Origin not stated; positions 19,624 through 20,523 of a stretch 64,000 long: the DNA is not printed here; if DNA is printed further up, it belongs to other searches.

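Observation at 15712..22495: Island B: compact, intact, single-strand element with primase, DUF3987, terS-like, Xis, XRE and Int but no virion genes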

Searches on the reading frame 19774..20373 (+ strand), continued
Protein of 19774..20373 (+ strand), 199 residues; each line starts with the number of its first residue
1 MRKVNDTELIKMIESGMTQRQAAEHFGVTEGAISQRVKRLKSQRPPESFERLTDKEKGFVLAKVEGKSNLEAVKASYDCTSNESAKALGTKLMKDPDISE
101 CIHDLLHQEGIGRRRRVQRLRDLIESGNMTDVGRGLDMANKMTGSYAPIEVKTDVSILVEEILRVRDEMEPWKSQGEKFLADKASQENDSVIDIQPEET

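Call 29: fold_search(model_id=the predicted structure, library=pdb)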
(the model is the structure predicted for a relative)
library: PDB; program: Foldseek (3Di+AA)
matches with E <= 10: 322; with E <= 0.001: 0
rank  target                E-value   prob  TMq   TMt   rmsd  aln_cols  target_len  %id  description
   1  5hev_B                1.8e-01  0.60  0.23  0.22   8.5       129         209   17  Crystal Structure of the beryllofluoride-activated LiaR from Enterococcus faecium (released 2016-11-16)
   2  3kln_B                3.3e-01  0.60  0.25  0.24  11.1       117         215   14  Vibrio cholerae VpsT (released 2010-02-09)
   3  5xso                  4.4e-01  0.35  0.21  0.20  10.6       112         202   21  Crystal structure of full-length FixJ from B. japonicum crystallized in space group C2221 (released 2018-05-23)
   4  4gfk_A                4.9e-01  0.15  0.17  0.18  13.6       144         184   18  structures of NO factors (released 2013-06-19)
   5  6pax_A                5.8e-01  0.51  0.19  0.28  12.6       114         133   16  CRYSTAL STRUCTURE OF THE HUMAN PAX-6 PAIRED DOMAIN-DNA COMPLEX REVEALS A GENERAL MODEL FOR PAX PROTEIN-DNA INTERACTION (released 1999-07-13)
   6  3klo_B                5.8e-01  0.51  0.25  0.24   9.7       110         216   13  Vibrio cholerae VpsT bound to c-di-GMP (released 2010-02-09)
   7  5hev_A                6.5e-01  0.28  0.22  0.22   8.6       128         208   16  Crystal Structure of the beryllofluoride-activated LiaR from Enterococcus faecium (released 2016-11-16)
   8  4gvp_A                6.5e-01  0.25  0.21  0.20  12.6       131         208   18  Crystal Structure of the Response Regulator Protein VraR from Staphylococcus aureus (released 2013-05-08)
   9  5xt2_E                6.8e-01  0.33  0.22  0.22   9.9       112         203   23  Crystal structures of full-length FixJ from B. japonicum crystallized in space group P212121 (released 2018-05-23)
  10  5xt2_A                7.2e-01  0.28  0.21  0.21  12.0       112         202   22  Crystal structures of full-length FixJ from B. japonicum crystallized in space group P212121 (released 2018-05-23)
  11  5xt2_B                7.2e-01  0.28  0.22  0.21  11.8       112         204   23  Crystal structures of full-length FixJ from B. japonicum crystallized in space group P212121 (released 2018-05-23)
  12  7o3w_A                7.2e-01  0.06  0.12  0.12  30.3       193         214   15  Structural basis for VIPP1 oligomerization and maintenance of thylakoid membrane integrity (released 2021-06-30)
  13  4zmr_A                8.1e-01  0.25  0.22  0.21  10.5       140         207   16  Structural characterization of the full-length response regulator spr1814 in complex with a phosphate analogue reveals (released 2016-04-27)
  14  2dg8_A                8.1e-01  0.14  0.19  0.20  12.6       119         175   17  Crystal structure of the putative trasncriptional regulator SCO7518 from Streptomyces coelicolor A3(2) (released 2007-03-13)
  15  1u78_A                8.6e-01  0.41  0.18  0.33  13.2        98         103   12  Structure of the bipartite DNA-binding domain of Tc3 transposase bound to transposon DNA (released 2004-08-31)
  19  4zc3                  1.1e+00  0.97  0.26  0.82   2.0        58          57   24  DNA binding domain of small terminase SF6 phage (released 2015-12-30)
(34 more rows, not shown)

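Call 35: find_related_loci(query=A2, collection=genome_contigs, flank=10000)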
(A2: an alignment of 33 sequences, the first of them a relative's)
Query A2 (199 aa) in genome_contigs; peptide patterns used: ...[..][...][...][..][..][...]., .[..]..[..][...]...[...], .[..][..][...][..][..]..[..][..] (x = any residue, [..] = any of these).
177 stretches matched a pattern; 24 encode a relative of the query (tblastn E <= 1e-3); 24 distinct loci.
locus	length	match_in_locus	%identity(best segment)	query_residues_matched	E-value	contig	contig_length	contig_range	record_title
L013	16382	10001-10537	51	1-174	5e-56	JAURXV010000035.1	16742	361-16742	MAG: Syntrophales bacterium isolate E10_metabat.bin.36 E10_k141_325391, whole genome shotgun sequence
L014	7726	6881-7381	50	1-162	3e-54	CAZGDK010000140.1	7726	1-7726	MAG TPA_asm: uncultured Smithella sp. isolate SRP263991_co7_550 genome assembly, contig: NODE_20450_length_7726_cov_10.0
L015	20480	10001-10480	54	1-157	1e-51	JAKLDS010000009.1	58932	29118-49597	MAG: Deltaproteobacteria bacterium isolate RA.bin115 RA.bin115_9, whole genome shotgun sequence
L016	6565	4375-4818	60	1-148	3e-50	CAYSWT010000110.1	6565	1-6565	MAG TPA_asm: uncultured Atribacterota bacterium isolate SRP098346_co1_219 genome assembly, contig: NODE_16710_length_656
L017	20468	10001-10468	54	1-154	4e-49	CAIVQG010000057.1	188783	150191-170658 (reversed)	MAG: uncultured delta proteobacterium isolate AlinenLipids_bin-4002 genome assembly, contig: bin-4002:57/83, whole genom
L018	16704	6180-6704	54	1-168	1e-48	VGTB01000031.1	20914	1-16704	MAG: Deltaproteobacteria bacterium isolate M_DeepCast_400m_m1_009 M_DeepCast_400m_m1_009_Ga0194112_10003809, whole genom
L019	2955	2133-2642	55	2-160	5e-48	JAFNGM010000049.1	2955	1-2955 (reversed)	MAG: Syntrophaceae bacterium isolate bin_41 PROKKA_contig000049, whole genome shotgun sequence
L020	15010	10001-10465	48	1-151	9e-44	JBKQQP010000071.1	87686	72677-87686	MAG: Syntrophales bacterium isolate MGr2D2E2F__bin_107 MGr2D2E2F_000000246809, whole genome shotgun sequence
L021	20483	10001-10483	46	2-163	3e-41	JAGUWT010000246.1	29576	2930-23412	MAG: Thermodesulfovibrionales bacterium isolate DeMMO4_11 c_000000014427, whole genome shotgun sequence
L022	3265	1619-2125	49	1-165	2e-40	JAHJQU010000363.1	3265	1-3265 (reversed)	MAG: Proteobacteria bacterium isolate OS_PC_MetaG.mb.119 OS_PC_MetaG.mb.119_k141_457772, whole genome shotgun sequence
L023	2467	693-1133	46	2-148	8e-41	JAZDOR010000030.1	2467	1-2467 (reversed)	MAG: bacterium isolate MEGAHIT-group-0.789 k141_2219522, whole genome shotgun sequence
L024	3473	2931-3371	47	2-148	2e-40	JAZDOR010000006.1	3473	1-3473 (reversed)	MAG: bacterium isolate MEGAHIT-group-0.789 k141_17038661, whole genome shotgun sequence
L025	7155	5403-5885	49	1-159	8e-39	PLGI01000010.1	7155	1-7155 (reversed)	MAG: Syntrophaceae bacterium isolate bog_1110 73.20110800_S3D.35_contig_35499, whole genome shotgun sequence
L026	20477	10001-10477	42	1-156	7e-38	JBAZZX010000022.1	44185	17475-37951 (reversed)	MAG: Thermodesulfovibrionales bacterium isolate SO_2017_GW3_27 scaffold_629_c1_OW296A_2017, whole genome shotgun sequenc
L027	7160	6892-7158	64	1-89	4e-37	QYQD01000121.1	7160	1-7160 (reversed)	MAG: Deltaproteobacteria bacterium isolate PowLak16_MAG11 c_000000045923, whole genome shotgun sequence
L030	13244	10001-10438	42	2-147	3e-36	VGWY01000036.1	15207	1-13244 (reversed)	MAG: Nitrospira sp. isolate M_DeepCast_200m_m2_046 M_DeepCast_200m_m2_046_Ga0194113_10006216, whole genome shotgun seque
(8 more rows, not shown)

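Call 38: search_dna_similar(query=window:19774-20373:+, collection=phages, mode=protein, max_evalue=0.01, max_rows=25)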
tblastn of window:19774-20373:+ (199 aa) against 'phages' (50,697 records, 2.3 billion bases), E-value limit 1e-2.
Records with a match: 2; places in all: 2; records where one place covers at least 80% of the query: 0.
Best place of each record, by identity: <60% 2.
By first word of the organism name: Arthrobacter 2.
By host as written in the record: Arthrobacter globiformis NRRL B-2979 2.
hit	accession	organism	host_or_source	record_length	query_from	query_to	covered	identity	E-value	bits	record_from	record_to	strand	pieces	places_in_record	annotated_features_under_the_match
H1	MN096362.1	Arthrobacter phage Vibaki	Arthrobacter globiformis NRRL B-2979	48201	2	40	20%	51.3%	7e-3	42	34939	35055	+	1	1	44: helix-turn-helix DNA binding domain protein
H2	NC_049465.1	Arthrobacter phage Vibaki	Arthrobacter globiformis NRRL B-2979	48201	2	40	20%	51.3%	7e-3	42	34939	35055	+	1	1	44: DNA binding protein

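Call 51: fold_search(model_id=the predicted structure, library=viral)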
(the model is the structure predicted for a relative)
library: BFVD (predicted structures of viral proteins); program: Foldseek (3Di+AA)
matches with E <= 10: 759; with E <= 0.001: 1
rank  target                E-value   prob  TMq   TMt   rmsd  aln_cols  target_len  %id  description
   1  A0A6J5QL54            8.2e-04  1.00  0.27  0.27  26.4       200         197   22  Terminase small subunit [uncultured Caudovirales phage]
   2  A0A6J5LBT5            1.3e-03  1.00  0.28  0.39  11.3       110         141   27  Terminase small subunit [uncultured Caudovirales phage]
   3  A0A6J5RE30            1.5e-03  1.00  0.31  0.33  17.5       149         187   18  Terminase small subunit [uncultured Caudovirales phage]
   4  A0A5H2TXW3            3.0e-03  1.00  0.33  0.24  19.8       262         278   12  (no name in the UniProt tables at hand)
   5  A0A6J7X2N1            3.2e-03  1.00  0.36  0.47  14.8       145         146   22  Terminase small subunit [uncultured Caudovirales phage]
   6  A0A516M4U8            4.0e-03  1.00  0.28  0.33  16.5       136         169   22  (no name in the UniProt tables at hand)
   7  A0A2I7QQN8            7.0e-03  1.00  0.30  0.35  19.1       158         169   18  (no name in the UniProt tables at hand)
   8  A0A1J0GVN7            7.8e-03  1.00  0.27  0.39  12.7       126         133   19  (no name in the UniProt tables at hand)
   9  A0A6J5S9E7            8.3e-03  0.99  0.29  0.31  18.3       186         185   22  Terminase small subunit [uncultured Caudovirales phage]
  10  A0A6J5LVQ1            8.8e-03  1.00  0.29  0.36   9.5       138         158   21  Terminase small subunit [uncultured Caudovirales phage]
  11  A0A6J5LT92            1.1e-02  0.98  0.26  0.32  19.3       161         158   20  Uncharacterized protein (Fragment) [uncultured Caudovirales phage]
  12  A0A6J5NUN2            1.4e-02  0.99  0.31  0.33  23.7       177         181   15  Terminase small subunit [uncultured Caudovirales phage]
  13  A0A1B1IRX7            1.5e-02  1.00  0.30  0.36  12.1       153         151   14  (no name in the UniProt tables at hand)
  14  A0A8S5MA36            1.8e-02  1.00  0.32  0.26   7.4        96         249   30  Terminase small subunit [Siphoviridae sp. ctsDY37]
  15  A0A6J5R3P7            1.9e-02  0.75  0.22  0.24  21.8       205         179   13  Uncharacterized protein [uncultured Caudovirales phage]
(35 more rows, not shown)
